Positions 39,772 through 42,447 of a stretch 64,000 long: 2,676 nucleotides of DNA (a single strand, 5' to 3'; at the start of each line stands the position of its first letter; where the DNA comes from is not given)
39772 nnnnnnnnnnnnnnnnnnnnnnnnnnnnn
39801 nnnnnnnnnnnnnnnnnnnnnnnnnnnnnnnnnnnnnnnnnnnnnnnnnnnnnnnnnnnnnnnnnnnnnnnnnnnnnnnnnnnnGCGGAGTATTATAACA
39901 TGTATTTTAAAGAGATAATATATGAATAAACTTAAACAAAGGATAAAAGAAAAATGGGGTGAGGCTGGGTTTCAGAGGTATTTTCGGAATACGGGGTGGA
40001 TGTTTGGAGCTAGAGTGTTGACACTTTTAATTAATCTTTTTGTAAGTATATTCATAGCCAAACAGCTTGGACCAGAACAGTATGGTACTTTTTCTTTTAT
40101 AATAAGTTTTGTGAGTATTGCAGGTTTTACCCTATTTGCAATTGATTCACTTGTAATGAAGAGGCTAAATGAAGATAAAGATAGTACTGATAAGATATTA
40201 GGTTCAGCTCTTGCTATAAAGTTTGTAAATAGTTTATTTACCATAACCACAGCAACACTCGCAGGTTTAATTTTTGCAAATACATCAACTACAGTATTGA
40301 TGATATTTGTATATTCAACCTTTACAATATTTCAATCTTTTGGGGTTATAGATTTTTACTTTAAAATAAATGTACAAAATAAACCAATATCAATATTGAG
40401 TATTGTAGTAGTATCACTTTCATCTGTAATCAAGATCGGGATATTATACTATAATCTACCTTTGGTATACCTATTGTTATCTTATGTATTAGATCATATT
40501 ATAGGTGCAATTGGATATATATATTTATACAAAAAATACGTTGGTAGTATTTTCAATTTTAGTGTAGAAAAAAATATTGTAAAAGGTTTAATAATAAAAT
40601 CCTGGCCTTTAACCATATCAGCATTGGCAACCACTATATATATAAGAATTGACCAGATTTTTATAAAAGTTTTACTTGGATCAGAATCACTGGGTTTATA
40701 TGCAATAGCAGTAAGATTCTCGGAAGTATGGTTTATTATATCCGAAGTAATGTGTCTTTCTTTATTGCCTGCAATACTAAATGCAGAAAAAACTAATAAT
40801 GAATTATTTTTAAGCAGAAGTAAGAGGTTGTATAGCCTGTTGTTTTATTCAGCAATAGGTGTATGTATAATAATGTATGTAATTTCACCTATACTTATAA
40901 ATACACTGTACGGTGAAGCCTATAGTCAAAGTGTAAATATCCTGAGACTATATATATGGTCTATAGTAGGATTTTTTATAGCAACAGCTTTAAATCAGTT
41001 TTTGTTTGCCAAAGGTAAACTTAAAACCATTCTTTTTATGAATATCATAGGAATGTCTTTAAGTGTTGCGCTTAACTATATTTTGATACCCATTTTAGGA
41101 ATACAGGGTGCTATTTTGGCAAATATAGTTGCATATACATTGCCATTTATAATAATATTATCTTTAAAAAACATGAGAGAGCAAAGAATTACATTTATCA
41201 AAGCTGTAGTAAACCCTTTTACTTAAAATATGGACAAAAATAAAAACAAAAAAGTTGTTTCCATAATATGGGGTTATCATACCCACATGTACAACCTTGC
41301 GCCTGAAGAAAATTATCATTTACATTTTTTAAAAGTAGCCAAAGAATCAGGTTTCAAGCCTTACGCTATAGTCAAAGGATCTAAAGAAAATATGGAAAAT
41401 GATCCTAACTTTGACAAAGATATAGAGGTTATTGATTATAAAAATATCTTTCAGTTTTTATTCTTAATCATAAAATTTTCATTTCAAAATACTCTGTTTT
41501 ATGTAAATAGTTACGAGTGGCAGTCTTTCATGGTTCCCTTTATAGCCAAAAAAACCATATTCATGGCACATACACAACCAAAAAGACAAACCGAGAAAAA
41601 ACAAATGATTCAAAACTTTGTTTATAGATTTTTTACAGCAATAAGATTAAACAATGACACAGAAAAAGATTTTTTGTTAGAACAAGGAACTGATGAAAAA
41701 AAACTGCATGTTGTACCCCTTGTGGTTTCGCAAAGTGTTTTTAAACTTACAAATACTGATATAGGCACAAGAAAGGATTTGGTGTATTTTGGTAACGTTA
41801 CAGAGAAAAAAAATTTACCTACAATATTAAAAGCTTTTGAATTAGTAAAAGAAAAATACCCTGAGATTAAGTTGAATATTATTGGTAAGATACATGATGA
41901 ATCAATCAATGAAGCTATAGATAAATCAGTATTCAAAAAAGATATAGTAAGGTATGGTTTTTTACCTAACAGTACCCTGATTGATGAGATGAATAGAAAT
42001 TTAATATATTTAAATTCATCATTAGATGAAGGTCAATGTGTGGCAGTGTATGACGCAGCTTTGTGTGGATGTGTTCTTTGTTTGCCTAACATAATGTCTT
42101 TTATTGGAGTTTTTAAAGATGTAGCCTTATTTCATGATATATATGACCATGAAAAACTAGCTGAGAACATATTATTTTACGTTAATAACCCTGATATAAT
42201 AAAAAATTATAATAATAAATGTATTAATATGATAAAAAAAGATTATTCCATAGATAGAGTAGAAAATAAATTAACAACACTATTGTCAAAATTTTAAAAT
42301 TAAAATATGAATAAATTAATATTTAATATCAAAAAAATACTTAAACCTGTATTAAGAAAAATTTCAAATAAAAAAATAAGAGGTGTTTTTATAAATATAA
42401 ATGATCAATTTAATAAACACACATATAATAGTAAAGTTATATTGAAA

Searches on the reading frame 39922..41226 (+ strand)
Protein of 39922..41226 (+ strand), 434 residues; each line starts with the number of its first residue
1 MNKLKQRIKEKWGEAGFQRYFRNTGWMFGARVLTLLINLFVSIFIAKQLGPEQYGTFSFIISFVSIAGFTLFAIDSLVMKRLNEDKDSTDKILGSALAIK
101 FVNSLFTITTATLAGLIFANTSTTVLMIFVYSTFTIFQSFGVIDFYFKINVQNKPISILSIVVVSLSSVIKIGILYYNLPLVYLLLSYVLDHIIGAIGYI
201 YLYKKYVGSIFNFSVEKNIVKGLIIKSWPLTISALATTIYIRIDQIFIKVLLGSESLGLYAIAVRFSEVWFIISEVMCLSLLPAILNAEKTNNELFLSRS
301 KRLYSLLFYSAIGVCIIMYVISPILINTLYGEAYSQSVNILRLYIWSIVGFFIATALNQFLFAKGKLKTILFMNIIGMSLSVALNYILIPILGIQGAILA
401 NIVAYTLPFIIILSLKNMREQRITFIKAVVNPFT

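Call 73: search_protein_families(library=pfam, proteins=[window:39922-41226:+], max_evalue=0.01)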
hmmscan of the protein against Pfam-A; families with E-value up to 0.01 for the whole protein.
window:39922-41226:+ (434 aa): 4 families
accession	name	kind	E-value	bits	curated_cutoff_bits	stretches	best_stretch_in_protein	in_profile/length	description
PF01943.22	Polysacc_synt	-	4.5e-21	75.9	28.2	1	22-274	3-258/274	Polysaccharide biosynthesis protein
PF13440.11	Polysacc_synt_3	-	1.9e-10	40.9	23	1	46-338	3-292/293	Polysaccharide biosynthesis protein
PF01554.23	MatE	-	4.6e-07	30.1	24.9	1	229-387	1-161/161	MatE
PF03023.19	MurJ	-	0.0011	18.1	27.4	1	159-417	132-400/451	Lipid II flippase MurJ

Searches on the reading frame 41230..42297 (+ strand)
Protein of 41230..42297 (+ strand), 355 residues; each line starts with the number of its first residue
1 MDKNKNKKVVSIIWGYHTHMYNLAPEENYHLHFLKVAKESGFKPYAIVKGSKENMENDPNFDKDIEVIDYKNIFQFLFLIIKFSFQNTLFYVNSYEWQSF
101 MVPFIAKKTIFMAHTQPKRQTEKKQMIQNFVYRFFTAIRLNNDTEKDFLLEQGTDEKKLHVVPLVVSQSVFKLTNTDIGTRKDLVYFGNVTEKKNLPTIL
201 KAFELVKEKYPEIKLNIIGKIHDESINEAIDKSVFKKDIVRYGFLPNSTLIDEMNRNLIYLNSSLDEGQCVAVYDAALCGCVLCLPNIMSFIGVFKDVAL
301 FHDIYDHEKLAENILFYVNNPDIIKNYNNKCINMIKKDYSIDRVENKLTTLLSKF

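Call 73: search_protein_families(library=pfam, proteins=[window:41230-42297:+], max_evalue=0.01)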
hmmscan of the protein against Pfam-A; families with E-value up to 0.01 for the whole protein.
window:41230-42297:+ (355 aa): 3 families
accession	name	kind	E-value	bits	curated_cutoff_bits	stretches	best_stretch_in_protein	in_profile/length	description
PF00534.26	Glycos_transf_1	-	1.7e-13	50.9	26.4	1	179-333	13-167/172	Glycosyl transferases group 1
PF13692.12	Glyco_trans_1_4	-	4.6e-09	37.1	27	1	182-289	2-109/142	Glycosyl transferases group 1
PF13524.12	Glyco_trans_1_2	-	3.3e-05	24.3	25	1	204-343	7-137/144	Glycosyl transferase-like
